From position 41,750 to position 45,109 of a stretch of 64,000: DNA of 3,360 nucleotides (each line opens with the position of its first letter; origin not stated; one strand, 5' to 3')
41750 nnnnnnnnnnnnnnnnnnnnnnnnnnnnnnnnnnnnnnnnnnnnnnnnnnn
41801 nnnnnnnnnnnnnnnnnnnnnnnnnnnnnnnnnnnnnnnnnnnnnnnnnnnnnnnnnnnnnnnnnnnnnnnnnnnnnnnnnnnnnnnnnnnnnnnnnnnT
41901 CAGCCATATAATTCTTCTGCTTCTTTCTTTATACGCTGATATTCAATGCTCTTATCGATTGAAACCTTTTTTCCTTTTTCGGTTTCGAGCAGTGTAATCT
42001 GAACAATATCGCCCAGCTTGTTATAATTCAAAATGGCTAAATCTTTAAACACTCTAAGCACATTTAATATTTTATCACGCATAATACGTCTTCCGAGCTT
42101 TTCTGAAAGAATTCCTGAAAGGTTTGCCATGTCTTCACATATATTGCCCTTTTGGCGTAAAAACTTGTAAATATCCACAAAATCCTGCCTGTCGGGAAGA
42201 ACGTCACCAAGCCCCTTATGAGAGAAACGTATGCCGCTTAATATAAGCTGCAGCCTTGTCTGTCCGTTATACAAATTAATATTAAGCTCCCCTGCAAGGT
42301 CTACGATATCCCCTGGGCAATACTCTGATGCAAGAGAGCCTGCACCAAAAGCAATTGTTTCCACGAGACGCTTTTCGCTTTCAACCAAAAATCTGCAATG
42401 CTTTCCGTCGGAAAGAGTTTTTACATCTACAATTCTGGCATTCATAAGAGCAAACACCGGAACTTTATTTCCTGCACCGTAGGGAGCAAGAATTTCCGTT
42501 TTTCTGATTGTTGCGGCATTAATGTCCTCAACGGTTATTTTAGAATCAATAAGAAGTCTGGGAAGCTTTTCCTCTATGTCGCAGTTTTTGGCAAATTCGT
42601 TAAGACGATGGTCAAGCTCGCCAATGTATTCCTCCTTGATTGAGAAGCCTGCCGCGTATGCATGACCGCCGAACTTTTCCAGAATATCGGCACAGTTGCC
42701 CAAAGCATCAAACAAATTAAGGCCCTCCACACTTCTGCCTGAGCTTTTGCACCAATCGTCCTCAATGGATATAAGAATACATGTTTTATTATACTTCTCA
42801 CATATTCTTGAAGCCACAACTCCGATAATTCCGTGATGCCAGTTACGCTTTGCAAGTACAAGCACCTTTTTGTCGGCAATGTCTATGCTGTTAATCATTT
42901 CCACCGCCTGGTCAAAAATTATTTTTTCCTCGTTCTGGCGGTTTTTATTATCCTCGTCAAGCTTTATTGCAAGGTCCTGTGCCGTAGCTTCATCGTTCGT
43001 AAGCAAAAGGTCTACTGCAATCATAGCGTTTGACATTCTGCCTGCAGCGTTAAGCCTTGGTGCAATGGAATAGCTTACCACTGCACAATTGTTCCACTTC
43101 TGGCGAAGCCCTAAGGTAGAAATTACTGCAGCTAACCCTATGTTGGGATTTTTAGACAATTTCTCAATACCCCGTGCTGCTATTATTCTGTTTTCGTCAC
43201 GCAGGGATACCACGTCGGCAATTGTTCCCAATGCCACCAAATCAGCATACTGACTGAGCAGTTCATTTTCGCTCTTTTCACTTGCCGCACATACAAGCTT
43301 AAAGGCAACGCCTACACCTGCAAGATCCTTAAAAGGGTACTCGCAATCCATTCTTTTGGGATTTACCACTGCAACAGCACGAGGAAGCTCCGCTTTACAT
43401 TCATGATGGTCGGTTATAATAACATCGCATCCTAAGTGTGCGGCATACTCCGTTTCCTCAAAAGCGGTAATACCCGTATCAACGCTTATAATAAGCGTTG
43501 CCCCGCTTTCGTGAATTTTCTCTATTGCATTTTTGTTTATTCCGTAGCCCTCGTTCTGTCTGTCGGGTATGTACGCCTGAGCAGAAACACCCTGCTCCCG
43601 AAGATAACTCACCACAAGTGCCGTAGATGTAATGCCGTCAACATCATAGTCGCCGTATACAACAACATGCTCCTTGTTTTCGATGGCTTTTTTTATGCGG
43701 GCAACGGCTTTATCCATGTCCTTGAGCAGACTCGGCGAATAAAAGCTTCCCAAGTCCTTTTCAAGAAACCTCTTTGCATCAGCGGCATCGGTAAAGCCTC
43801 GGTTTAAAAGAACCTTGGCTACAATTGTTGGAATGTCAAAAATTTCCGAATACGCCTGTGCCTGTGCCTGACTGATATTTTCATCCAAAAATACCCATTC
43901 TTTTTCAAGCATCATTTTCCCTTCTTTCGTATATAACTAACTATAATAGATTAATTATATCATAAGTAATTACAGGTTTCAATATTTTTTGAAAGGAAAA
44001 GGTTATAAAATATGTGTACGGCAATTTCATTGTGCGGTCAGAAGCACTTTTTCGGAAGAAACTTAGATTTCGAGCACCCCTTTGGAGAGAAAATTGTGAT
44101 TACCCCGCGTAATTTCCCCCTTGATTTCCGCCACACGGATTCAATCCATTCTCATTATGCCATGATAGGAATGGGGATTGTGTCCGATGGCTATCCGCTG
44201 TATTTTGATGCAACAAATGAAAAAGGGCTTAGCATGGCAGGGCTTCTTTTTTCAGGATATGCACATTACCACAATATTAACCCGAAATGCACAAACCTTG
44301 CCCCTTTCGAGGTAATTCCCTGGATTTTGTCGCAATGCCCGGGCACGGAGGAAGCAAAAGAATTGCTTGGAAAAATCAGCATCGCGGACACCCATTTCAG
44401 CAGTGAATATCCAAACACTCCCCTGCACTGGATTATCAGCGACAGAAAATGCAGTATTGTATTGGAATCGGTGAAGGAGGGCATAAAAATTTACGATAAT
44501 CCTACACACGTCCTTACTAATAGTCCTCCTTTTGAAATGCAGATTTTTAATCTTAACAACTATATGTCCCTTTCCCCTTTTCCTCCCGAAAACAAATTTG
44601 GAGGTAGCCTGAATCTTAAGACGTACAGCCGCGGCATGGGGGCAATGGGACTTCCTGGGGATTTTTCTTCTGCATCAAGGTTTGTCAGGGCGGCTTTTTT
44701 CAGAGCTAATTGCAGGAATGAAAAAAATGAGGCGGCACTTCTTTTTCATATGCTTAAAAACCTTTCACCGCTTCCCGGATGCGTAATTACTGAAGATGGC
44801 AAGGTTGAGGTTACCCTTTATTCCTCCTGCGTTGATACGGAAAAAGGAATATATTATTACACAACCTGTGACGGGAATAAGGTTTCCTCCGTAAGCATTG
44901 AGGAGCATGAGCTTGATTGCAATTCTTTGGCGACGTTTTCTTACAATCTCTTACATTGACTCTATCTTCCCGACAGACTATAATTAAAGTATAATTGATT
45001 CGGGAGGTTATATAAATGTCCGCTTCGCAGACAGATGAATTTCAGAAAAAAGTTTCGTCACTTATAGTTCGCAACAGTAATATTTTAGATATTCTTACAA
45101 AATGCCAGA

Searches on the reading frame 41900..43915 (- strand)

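Call 47: search_protein_families(library=pfam, proteins=[window:41900-43915:-], max_evalue=0.0001)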
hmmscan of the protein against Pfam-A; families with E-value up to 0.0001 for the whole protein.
window:41900-43915:- (671 aa): 3 families
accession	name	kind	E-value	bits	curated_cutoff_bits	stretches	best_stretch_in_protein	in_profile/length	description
PF01368.27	DHH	-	7e-30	104.3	28.1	1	83-231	1-125/125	DHH family, N-terminal domain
PF17768.7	RecJ_OB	-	3.2e-24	85.5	27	1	456-559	1-105/107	RecJ OB domain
PF02272.25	DHHA1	-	5.1e-16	59.4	25.9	1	349-443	2-101/102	DHHA1 domain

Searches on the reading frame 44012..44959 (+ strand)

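Call 44: search_protein_families(library=pfam, proteins=[window:44012-44959:+], max_evalue=0.0001)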
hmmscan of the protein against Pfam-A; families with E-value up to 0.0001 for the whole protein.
window:44012-44959:+ (315 aa): 1 family
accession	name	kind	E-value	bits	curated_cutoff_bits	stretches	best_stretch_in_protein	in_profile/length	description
PF02275.23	CBAH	-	2e-94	317.2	20.4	1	2-309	1-316/316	Linear amide C-N hydrolases, choloylglycine hydrolase family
